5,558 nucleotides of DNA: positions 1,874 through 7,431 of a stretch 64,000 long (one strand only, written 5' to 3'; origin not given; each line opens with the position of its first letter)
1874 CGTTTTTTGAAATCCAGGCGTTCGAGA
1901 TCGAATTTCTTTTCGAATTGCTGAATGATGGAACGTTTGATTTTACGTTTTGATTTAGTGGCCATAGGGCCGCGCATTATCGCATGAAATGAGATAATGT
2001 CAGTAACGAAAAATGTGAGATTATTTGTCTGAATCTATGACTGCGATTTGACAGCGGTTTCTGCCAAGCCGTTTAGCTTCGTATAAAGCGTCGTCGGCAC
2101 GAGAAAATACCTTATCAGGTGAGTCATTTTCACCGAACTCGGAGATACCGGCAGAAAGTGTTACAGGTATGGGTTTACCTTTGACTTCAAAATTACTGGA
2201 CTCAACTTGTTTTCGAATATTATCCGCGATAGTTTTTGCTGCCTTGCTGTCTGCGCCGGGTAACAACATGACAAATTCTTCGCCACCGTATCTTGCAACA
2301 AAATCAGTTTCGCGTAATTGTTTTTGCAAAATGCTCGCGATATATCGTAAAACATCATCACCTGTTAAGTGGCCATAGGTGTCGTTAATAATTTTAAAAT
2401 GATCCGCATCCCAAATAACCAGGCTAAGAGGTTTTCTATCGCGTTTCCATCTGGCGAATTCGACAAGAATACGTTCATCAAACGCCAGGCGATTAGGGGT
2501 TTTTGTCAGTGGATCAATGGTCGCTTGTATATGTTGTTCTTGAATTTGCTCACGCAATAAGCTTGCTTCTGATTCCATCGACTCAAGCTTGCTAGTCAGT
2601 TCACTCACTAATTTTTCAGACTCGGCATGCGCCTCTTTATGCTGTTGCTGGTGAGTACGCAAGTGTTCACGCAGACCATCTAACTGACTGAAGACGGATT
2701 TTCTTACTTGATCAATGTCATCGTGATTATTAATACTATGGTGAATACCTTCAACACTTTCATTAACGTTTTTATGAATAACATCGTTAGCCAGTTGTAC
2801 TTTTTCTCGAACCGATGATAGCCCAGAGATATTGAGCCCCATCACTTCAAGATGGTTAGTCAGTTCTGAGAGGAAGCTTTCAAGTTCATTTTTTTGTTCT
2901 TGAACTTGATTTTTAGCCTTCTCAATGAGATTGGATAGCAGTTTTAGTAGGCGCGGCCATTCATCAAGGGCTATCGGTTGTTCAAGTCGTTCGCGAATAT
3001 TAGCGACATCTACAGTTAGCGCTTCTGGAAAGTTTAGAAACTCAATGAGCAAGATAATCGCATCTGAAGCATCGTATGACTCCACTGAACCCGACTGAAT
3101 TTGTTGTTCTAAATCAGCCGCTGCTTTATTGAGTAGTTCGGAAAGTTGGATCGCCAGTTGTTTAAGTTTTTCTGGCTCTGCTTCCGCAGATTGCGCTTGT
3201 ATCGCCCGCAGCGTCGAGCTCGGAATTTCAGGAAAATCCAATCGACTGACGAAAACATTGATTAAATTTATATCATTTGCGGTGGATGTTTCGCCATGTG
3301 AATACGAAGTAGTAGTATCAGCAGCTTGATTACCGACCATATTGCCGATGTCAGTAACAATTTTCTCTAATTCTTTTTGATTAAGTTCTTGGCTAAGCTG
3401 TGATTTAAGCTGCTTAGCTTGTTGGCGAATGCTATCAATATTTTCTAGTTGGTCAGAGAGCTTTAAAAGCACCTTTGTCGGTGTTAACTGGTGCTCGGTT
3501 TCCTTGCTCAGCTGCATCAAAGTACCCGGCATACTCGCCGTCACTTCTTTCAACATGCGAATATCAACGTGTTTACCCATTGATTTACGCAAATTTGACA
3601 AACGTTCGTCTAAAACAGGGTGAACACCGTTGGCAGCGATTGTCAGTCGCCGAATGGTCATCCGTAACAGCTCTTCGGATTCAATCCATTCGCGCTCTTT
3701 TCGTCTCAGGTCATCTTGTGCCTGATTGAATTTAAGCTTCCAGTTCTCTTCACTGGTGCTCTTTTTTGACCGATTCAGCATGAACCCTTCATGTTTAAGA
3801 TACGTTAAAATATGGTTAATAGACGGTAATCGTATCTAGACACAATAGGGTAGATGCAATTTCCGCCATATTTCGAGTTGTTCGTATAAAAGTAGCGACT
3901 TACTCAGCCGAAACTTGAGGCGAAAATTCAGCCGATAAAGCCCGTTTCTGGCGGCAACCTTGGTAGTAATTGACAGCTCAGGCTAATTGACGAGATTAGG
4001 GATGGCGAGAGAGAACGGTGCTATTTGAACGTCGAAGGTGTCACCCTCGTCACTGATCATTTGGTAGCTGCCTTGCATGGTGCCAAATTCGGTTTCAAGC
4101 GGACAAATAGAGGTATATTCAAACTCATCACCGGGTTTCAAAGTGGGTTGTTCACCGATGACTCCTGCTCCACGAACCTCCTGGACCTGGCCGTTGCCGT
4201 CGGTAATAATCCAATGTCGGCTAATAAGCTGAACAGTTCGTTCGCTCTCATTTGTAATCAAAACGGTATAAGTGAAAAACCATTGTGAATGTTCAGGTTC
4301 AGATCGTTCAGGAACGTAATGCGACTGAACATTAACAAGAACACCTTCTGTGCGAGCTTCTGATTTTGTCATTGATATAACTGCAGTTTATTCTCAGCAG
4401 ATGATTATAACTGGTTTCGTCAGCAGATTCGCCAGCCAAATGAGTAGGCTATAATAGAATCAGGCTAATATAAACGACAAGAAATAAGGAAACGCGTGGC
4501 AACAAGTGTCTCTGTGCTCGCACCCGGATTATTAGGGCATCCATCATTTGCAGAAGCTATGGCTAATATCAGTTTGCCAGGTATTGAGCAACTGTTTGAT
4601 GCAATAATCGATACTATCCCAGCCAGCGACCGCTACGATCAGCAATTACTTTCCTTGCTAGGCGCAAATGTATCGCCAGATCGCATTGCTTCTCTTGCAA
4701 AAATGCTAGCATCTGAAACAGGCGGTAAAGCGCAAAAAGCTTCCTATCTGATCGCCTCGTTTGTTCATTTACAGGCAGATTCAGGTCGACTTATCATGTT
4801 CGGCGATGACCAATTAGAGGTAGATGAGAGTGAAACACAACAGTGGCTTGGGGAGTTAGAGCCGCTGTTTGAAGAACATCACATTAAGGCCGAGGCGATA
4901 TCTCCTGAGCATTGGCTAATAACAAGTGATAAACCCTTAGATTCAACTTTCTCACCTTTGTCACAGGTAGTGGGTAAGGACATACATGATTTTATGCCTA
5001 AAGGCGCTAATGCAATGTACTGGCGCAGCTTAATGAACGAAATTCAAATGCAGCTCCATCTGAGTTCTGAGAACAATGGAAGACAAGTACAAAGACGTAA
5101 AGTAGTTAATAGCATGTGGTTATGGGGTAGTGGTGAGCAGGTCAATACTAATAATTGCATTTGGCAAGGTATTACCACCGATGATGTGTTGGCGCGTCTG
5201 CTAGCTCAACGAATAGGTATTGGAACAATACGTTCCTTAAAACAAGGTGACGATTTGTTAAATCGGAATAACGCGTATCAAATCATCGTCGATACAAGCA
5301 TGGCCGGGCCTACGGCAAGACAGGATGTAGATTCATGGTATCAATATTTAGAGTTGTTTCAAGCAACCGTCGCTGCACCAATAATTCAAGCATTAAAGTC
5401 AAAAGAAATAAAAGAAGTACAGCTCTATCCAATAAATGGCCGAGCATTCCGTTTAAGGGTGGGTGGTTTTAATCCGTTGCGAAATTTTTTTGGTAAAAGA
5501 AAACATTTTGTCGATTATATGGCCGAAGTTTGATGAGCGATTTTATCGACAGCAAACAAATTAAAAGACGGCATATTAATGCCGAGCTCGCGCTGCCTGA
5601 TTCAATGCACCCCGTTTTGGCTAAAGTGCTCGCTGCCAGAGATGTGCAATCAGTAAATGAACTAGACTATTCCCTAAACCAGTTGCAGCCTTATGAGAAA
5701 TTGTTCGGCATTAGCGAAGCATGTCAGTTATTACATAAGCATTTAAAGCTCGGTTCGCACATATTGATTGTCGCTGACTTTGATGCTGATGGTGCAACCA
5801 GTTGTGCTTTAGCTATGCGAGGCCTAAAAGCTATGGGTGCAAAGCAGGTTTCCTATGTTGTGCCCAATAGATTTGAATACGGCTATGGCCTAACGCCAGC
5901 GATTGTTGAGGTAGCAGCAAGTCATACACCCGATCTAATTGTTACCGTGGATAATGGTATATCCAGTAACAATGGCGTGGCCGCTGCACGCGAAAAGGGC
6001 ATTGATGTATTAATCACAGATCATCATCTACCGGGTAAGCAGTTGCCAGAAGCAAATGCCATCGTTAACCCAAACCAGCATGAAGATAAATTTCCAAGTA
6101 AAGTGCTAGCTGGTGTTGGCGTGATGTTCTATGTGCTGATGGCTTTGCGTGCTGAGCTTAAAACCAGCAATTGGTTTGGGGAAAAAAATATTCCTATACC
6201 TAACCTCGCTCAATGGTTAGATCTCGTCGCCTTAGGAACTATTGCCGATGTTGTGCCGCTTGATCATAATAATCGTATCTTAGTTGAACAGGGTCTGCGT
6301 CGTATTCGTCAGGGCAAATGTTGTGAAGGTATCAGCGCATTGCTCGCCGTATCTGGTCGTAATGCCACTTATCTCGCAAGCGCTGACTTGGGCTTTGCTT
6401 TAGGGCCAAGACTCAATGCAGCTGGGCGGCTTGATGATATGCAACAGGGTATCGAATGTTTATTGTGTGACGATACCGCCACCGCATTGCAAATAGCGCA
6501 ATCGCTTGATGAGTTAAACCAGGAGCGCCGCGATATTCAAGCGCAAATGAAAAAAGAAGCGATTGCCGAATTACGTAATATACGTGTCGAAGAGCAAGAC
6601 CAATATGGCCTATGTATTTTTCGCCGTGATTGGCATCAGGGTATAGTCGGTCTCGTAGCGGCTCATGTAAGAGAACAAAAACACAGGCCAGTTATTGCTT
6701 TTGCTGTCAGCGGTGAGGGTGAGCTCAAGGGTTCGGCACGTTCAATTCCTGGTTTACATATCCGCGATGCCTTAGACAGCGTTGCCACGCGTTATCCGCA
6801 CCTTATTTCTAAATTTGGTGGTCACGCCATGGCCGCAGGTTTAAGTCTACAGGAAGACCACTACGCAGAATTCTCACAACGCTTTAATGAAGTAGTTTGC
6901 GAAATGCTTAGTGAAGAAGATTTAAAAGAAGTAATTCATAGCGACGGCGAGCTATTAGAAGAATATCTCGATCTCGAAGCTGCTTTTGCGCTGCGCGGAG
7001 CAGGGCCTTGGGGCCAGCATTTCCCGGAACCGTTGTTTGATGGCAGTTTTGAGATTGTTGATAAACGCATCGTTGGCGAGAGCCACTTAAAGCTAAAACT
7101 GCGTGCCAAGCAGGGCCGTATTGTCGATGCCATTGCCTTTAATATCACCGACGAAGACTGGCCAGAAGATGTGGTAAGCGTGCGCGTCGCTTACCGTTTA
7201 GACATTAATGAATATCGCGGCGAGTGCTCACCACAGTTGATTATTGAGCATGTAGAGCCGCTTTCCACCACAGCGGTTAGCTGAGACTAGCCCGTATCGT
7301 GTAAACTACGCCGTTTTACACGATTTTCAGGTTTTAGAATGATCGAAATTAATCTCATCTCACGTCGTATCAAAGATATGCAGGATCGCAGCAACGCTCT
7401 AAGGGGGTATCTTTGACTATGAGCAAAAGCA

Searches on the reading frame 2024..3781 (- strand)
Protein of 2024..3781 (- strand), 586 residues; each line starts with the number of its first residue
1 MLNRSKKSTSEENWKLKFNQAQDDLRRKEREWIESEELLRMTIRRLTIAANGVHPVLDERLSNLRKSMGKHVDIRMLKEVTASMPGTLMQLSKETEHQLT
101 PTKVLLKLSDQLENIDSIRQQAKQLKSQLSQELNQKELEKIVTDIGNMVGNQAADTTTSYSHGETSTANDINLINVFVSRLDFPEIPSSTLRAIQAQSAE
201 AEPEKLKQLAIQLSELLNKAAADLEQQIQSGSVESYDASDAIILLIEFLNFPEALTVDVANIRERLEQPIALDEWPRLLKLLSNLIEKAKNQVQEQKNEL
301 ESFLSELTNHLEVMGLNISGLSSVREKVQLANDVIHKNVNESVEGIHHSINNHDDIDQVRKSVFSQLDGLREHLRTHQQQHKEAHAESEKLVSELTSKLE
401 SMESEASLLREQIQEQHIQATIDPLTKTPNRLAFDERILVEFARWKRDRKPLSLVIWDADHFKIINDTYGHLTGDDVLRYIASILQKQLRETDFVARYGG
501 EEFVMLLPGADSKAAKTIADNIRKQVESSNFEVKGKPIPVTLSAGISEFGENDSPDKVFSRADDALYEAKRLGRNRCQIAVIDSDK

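Call 55: search_protein_families(library=pfam, proteins=[window:2024-3781:-], max_evalue=0.00001)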
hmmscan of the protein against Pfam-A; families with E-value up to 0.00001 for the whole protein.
window:2024-3781:- (586 aa): 2 families
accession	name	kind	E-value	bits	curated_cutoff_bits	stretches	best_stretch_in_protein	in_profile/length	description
PF00990.26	GGDEF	-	2e-46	158.2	23.8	1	420-576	1-161/161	Diguanylate cyclase, GGDEF domain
PF20975.2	DGCcoil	-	3.6e-11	43.2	26.7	1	13-402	11-359/359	DGC-associated coil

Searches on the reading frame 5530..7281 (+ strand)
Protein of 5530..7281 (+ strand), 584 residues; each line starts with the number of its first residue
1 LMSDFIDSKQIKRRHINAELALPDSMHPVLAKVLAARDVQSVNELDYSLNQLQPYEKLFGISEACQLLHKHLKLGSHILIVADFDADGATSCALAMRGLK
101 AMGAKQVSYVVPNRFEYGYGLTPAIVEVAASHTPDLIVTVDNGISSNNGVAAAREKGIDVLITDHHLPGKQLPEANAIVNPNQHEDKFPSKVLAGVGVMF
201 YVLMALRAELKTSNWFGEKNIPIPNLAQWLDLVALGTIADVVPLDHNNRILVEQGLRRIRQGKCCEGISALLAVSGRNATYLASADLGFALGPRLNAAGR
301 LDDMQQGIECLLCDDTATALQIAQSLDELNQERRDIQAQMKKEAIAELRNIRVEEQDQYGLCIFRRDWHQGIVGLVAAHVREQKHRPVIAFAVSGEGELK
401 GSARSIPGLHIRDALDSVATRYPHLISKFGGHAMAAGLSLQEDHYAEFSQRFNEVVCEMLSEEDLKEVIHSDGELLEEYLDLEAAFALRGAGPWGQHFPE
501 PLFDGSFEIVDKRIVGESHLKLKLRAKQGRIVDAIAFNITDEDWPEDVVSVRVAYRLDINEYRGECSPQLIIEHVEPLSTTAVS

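Call 55: search_protein_families(library=pfam, proteins=[window:5530-7281:+], max_evalue=0.00001)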
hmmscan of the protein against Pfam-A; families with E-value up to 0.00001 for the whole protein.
window:5530-7281:+ (584 aa): 3 families
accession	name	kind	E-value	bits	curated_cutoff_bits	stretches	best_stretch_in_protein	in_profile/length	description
PF01368.27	DHH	-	4.4e-25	88.8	28.1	1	77-237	1-125/125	DHH family, N-terminal domain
PF17768.7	RecJ_OB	-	3.3e-22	79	27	1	472-574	2-107/107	RecJ OB domain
PF02272.25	DHHA1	-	3.8e-18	66.2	25.9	1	365-456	10-100/102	DHHA1 domain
